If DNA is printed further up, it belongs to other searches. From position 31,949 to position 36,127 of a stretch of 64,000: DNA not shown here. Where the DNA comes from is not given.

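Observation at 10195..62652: Highly iterated 12-bp palindrome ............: 24 perfect copies in 52 kb of high-GC DNA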

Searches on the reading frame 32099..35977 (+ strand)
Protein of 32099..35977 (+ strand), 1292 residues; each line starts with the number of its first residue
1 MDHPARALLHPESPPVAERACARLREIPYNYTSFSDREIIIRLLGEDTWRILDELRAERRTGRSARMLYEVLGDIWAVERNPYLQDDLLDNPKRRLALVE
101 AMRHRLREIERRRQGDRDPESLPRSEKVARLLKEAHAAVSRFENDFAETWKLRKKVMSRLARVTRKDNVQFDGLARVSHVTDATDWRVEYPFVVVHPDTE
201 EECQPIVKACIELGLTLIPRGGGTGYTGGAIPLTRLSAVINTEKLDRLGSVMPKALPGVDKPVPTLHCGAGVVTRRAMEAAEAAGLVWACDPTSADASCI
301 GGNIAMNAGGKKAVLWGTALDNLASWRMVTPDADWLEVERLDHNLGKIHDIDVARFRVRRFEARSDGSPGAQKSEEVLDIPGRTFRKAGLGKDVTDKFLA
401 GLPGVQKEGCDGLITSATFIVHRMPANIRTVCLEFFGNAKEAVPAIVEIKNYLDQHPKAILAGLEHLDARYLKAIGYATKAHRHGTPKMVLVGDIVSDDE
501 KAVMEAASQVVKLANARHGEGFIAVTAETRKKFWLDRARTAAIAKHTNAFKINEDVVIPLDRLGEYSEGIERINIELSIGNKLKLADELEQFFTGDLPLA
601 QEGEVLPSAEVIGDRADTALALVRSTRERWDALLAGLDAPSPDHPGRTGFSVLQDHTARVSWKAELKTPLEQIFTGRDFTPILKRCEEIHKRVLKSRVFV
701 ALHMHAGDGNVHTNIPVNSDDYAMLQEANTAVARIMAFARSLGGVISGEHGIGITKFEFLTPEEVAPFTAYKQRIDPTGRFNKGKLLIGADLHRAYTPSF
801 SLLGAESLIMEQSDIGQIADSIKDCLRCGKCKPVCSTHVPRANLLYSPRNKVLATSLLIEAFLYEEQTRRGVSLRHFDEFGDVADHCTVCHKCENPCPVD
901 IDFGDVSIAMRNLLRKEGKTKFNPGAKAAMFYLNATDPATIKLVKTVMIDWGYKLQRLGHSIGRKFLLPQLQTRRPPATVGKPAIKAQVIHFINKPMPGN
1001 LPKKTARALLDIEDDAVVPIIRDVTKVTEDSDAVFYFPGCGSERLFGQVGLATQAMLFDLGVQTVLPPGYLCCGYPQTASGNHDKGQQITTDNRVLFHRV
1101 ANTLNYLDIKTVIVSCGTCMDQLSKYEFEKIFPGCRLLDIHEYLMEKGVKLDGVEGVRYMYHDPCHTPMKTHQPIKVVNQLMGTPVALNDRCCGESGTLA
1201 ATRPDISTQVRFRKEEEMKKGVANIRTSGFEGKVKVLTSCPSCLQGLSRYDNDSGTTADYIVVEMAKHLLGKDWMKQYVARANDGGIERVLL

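Call 8: search_protein_families(library=pfam, proteins=[window:32099-35977:+])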
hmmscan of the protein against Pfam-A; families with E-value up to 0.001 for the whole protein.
window:32099-35977:+ (1292 aa): 7 families
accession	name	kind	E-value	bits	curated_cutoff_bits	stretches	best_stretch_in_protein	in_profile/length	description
PF12447.13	DUF3683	-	1.3e-50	170.8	27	1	23-143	2-113/114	Protein of unknown function (DUF3683)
PF02913.24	FAD-oxidase_C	-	2.4e-26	93.4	21.2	2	685-786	143-248/248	FAD linked oxidases, C-terminal domain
PF11880.13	DUF3400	-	3e-24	84.8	25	1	1248-1292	1-45/45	Domain of unknown function (DUF3400)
PF01565.28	FAD_binding_4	-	7.2e-23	81.3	26.4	1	193-338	3-138/139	FAD binding domain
PF02754.22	CCG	-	2.3e-13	50.5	20.6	1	1034-1123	1-84/85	Cysteine-rich domain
PF13183.11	Fer4_8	-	1.1e-07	32.7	27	1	822-901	2-68/68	4Fe-4S dicluster domain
PF13534.11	Fer4_17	-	9.3e-05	23.3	22.2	0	877-902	34-61/61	4Fe-4S dicluster domain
